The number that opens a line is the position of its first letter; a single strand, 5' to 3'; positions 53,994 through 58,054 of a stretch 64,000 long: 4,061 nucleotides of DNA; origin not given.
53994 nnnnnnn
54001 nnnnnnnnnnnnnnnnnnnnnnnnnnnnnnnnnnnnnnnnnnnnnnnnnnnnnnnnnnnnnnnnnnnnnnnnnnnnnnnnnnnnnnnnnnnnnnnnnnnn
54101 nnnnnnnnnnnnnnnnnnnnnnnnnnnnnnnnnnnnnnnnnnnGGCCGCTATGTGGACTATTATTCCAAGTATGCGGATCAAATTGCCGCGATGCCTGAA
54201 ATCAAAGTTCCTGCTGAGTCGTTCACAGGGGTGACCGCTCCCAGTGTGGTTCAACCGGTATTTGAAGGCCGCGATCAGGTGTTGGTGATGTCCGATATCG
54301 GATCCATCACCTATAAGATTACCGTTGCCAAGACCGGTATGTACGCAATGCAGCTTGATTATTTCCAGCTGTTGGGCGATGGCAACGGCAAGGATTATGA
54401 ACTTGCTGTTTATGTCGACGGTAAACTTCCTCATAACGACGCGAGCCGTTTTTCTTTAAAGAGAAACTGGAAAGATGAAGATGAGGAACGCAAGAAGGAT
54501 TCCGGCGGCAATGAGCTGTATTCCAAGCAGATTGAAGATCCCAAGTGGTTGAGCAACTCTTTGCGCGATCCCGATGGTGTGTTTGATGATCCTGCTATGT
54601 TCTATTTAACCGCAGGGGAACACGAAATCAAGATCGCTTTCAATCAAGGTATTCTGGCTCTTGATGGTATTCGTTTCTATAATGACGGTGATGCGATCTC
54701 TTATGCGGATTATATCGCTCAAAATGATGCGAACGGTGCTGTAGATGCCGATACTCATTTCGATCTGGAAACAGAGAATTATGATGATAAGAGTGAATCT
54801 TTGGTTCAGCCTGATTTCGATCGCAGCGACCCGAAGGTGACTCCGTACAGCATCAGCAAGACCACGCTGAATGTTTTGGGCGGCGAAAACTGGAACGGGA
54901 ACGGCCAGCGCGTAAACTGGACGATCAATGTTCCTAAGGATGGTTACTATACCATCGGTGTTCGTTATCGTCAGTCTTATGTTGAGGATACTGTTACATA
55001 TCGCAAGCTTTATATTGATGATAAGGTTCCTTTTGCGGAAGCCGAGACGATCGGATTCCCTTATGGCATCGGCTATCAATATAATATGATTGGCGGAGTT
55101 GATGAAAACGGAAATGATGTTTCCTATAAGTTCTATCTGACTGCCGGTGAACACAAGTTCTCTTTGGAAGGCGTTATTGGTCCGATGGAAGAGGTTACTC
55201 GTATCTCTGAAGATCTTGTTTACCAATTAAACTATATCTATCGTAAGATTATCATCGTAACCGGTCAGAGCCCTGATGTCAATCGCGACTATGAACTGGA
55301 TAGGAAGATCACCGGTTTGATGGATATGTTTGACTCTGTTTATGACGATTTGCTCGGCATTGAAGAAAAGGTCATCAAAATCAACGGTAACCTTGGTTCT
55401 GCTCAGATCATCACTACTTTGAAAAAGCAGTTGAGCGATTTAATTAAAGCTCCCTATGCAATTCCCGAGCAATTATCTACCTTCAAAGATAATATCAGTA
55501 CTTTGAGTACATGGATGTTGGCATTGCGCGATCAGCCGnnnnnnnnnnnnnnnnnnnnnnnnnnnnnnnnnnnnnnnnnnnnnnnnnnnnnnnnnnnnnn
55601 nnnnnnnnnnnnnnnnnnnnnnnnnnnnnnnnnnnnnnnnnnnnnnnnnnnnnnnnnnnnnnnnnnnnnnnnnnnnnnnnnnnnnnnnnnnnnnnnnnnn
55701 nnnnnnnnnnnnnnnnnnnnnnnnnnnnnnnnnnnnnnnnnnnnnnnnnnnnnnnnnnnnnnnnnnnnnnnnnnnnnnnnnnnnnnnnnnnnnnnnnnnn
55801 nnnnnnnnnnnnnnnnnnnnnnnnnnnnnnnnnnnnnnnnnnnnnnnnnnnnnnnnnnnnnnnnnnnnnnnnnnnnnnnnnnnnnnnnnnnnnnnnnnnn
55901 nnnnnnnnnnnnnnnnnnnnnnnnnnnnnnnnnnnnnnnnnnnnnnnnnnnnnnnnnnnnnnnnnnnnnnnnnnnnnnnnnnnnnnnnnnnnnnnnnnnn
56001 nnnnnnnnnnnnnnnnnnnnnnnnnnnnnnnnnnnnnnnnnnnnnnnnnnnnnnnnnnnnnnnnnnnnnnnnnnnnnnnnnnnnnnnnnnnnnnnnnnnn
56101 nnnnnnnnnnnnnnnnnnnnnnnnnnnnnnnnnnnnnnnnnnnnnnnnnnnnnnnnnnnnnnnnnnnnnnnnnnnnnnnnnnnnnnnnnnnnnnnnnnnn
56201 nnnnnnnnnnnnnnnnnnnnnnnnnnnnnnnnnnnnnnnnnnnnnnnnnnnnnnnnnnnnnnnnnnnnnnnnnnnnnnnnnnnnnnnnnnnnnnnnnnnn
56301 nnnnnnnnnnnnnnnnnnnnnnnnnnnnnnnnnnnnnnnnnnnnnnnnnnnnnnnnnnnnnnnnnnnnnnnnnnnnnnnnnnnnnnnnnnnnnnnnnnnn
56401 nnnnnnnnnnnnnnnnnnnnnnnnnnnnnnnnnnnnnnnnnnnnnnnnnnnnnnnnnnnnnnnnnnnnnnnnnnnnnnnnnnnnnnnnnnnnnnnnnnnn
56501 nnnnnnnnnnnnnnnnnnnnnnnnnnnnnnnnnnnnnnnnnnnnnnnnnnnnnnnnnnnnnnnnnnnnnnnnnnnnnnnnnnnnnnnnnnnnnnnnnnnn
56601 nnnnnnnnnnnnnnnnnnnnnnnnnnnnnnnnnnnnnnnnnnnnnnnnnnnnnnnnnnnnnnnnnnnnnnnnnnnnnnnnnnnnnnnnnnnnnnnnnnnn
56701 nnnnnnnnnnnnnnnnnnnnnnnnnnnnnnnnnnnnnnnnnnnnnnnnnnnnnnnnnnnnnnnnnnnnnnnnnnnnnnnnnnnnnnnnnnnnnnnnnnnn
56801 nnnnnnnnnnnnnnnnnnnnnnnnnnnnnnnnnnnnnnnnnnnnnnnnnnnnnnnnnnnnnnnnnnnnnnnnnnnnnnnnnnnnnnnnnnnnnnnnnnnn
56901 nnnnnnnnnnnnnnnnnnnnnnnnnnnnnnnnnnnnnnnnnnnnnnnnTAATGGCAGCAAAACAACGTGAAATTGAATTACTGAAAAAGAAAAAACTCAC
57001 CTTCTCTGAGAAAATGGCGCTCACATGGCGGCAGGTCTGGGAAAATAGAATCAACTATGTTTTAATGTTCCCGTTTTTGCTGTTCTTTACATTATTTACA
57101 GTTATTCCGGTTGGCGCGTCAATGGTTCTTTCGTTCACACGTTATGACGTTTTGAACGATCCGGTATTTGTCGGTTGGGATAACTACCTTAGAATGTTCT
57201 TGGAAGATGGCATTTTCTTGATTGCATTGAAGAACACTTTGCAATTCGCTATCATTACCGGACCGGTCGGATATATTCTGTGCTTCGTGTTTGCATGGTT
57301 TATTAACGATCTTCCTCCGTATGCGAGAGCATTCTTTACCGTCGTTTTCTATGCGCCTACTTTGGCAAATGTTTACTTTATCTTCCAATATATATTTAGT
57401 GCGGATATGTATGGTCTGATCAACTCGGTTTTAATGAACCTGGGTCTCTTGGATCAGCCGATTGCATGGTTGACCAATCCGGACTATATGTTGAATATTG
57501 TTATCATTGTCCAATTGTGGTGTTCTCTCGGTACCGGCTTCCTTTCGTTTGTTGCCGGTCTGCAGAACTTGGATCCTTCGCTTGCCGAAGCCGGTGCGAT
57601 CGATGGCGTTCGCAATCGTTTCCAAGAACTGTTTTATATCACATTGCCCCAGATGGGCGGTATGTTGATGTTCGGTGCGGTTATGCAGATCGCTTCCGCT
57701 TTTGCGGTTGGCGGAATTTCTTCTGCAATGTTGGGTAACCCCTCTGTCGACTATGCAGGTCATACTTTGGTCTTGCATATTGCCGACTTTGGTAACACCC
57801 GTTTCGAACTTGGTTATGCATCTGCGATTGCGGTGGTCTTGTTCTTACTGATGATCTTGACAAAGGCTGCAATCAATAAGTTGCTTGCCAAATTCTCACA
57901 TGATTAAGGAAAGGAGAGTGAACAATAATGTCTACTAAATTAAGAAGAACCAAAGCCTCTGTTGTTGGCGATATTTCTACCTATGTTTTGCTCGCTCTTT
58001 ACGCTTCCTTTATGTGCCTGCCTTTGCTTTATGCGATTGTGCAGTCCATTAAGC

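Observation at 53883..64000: Tightly coupled operon mixing sugar-ABC components with three non-transporter envelope proteins; no ATPase in view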

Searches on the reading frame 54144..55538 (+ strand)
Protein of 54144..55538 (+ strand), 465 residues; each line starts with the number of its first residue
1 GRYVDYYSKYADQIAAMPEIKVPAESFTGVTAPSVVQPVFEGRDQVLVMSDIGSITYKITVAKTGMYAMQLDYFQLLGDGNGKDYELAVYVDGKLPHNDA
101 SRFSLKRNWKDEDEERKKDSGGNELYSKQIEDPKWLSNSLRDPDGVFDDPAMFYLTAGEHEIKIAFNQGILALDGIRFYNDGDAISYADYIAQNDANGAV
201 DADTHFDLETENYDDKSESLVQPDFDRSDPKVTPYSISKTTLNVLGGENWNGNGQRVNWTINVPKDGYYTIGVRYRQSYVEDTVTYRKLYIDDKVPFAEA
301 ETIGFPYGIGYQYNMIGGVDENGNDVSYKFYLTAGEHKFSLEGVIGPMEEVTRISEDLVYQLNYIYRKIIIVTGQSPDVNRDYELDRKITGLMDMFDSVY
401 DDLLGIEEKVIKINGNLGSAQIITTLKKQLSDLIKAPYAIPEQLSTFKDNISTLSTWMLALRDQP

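Call 97: search_solved_structures(query=A7, max_evalue=1)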
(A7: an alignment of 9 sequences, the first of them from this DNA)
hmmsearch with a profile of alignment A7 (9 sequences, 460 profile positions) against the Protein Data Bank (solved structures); distinct sequences matched with E-value up to 1: 32.
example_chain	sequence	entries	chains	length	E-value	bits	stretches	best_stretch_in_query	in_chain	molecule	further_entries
5x7g_A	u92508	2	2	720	4.3e-09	38.7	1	246-345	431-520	Cycloisomaltooligosaccharide glucanotransferase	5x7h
8a3k_UNK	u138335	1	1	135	1.7e-06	30.1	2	381-442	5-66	sc-apCC-4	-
8qae_A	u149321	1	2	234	0.00051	21.9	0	383-442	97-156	sc-apCC-6-SLLA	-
3wnp_A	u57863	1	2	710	0.0019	20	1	246-344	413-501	Cycloisomaltooligosaccharide glucanotransferase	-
2w47_A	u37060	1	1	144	0.0025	19.6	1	32-122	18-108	LIPOLYTIC ENZYME, G-D-S-L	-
2w1w_A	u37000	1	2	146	0.0027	19.6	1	32-122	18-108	LIPOLYTIC ENZYME, G-D-S-L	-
9r1n_A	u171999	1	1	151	0.0066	18.3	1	383-442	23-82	sc-apCC-4-DPH-2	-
2y8k_A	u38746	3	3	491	0.0081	18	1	246-273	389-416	CARBOHYDRATE BINDING FAMILY 6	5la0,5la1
5la2_A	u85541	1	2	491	0.0081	18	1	246-273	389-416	Carbohydrate binding family 6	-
2cdo_A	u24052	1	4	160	0.0081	18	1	226-337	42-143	BETA-AGARASE 1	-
2cdp_A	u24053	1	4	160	0.01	17.7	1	226-337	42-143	BETA-AGARASE 1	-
8qad_A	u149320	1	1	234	0.012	17.4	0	336-440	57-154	sc-apCC-6-LLIA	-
9r1m_A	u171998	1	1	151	0.013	17.3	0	385-442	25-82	sc-apCC-4-LMF-1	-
9r1o_A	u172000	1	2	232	0.017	16.9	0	343-439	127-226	sc-apCC-6-DPH-NR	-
5g56_A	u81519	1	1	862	0.018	16.8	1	247-273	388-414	CARBOHYDRATE BINDING FAMILY 6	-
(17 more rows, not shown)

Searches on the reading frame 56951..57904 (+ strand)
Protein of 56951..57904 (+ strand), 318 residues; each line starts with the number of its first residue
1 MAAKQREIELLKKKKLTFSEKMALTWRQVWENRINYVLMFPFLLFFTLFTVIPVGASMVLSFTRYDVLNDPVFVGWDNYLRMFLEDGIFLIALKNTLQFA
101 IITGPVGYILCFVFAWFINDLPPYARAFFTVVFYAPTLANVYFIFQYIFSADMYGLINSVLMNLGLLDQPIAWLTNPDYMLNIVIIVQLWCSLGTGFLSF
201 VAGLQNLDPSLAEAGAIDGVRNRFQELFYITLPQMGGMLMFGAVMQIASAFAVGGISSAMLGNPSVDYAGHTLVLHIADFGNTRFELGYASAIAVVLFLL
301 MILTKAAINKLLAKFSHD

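Call 3: search_protein_families(library=pfam, proteins=[window:56951-57904:+], max_evalue=0.01)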
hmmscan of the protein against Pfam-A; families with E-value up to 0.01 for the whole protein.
window:56951-57904:+ (318 aa): 1 family
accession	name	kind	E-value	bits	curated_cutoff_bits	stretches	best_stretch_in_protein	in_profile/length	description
PF00528.27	BPD_transp_1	-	1.5e-07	31.7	26.4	1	126-308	21-175/184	Binding-protein-dependent transport system inner membrane component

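Call 69: search_protein_families(library=ncbifam, proteins=[window:56951-57904:+], max_evalue=0.001)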
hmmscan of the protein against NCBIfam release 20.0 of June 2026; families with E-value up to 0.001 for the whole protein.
window:56951-57904:+ (318 aa): 4 families
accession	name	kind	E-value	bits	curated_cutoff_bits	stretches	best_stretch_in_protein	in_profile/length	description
NF007852.0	PRK10561.1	equivalog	1e-17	64.9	335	1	32-303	10-279/295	sn-glycerol-3-phosphate ABC transporter permease UgpA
NF040931.1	ABC_arch_GlcT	equivalog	2.7e-14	53.5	360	1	44-301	6-260/278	glucose ABC transporter permease GlcT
NF007044.0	PRK09497.1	equivalog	2.1e-12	47.1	348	1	41-314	14-280/285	spermidine/putrescine ABC transporter permease PotB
NF008232.0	PRK10999.1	equivalog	6.5e-08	31.7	392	1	72-314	263-516/520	maltose ABC transporter permease MalF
